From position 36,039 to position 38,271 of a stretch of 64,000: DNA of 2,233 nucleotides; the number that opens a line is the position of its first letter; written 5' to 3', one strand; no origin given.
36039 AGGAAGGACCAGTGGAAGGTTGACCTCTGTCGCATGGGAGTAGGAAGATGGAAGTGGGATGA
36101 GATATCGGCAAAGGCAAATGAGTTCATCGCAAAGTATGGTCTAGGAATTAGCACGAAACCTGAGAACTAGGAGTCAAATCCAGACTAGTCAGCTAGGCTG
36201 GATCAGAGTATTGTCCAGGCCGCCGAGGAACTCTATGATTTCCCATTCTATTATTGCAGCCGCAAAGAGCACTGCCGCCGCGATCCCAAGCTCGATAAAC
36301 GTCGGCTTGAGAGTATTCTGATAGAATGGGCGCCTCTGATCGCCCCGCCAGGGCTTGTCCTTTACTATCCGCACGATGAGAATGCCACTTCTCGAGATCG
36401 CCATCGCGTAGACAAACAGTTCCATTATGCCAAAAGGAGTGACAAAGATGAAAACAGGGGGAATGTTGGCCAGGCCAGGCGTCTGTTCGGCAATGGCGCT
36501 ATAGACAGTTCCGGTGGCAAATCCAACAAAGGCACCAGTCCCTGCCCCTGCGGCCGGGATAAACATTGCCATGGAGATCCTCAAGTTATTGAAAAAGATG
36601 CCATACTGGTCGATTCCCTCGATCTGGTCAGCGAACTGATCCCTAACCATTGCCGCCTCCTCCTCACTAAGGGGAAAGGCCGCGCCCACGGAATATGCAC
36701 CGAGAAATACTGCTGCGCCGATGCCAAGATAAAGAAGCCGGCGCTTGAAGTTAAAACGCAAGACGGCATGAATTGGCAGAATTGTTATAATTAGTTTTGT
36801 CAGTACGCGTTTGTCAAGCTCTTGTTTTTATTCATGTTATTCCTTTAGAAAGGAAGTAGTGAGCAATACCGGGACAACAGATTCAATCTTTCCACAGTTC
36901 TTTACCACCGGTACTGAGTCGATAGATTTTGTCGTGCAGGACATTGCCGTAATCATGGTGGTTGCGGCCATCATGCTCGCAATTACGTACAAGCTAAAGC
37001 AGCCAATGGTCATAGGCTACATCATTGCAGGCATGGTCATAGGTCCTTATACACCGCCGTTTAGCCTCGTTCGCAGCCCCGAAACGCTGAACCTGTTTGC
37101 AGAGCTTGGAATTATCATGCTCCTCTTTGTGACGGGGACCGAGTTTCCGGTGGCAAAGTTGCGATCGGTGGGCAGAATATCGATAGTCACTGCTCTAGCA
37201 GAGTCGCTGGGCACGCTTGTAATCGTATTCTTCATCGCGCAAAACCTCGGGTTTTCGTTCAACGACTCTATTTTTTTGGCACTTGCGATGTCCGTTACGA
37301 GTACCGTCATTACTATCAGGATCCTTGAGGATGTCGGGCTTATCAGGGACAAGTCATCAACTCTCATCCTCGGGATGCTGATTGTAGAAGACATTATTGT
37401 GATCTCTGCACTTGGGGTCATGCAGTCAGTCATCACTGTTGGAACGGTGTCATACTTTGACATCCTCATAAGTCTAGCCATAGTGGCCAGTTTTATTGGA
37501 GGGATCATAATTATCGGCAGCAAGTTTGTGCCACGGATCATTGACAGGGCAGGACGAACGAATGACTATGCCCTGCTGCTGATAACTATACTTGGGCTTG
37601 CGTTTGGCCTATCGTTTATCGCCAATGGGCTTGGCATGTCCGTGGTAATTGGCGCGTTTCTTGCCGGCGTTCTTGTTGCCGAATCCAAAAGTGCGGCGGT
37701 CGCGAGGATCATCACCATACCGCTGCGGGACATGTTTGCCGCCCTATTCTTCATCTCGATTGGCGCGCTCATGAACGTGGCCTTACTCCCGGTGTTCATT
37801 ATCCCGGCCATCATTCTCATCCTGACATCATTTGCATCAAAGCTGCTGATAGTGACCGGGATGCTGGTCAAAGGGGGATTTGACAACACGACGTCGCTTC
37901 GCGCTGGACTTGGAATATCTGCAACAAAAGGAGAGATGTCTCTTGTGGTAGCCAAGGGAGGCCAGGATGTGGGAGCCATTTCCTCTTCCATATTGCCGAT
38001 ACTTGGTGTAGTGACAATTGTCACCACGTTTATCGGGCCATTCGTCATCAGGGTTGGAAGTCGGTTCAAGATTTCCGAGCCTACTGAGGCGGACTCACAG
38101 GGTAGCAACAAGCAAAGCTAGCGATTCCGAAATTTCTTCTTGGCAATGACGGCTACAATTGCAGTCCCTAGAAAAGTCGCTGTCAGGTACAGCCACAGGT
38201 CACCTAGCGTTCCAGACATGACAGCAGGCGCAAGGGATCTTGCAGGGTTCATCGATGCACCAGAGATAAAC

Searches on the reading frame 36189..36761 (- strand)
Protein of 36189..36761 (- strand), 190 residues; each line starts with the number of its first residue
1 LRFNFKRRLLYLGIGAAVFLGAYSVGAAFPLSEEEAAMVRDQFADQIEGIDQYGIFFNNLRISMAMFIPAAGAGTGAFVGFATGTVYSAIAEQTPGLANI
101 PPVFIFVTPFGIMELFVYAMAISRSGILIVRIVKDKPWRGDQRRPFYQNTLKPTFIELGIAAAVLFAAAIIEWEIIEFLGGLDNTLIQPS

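Call 42: search_protein_families(library=pfam, proteins=[window:36189-36761:-], max_evalue=0.00001)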
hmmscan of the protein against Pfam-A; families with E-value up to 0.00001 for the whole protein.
window:36189-36761:- (190 aa): 1 family
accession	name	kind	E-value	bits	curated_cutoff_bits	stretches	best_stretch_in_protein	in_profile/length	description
PF01944.22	SpoIIM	-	1.2e-08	35.5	26.9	1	16-172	7-158/163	Stage II sporulation protein M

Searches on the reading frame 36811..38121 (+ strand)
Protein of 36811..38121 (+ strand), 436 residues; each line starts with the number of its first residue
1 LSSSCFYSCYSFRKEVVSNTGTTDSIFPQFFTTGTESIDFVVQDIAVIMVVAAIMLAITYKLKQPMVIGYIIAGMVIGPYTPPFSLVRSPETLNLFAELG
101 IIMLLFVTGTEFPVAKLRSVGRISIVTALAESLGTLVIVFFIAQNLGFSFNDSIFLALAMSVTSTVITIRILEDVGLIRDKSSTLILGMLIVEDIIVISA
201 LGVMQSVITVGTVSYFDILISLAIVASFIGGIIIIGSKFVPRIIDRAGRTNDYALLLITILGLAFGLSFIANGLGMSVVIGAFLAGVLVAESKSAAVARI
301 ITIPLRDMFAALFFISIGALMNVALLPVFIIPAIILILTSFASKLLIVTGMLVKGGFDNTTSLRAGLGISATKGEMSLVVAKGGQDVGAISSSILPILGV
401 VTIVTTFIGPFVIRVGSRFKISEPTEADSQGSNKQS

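Call 42: search_protein_families(library=pfam, proteins=[window:36811-38121:+], max_evalue=0.00001)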
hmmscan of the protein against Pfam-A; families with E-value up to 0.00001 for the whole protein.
window:36811-38121:+ (436 aa): 1 family
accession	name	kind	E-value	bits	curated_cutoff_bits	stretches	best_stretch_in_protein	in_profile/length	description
PF00999.27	Na_H_Exchanger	-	8.6e-49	166.8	26.2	1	51-413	3-369/375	Sodium/hydrogen exchanger, transmembrane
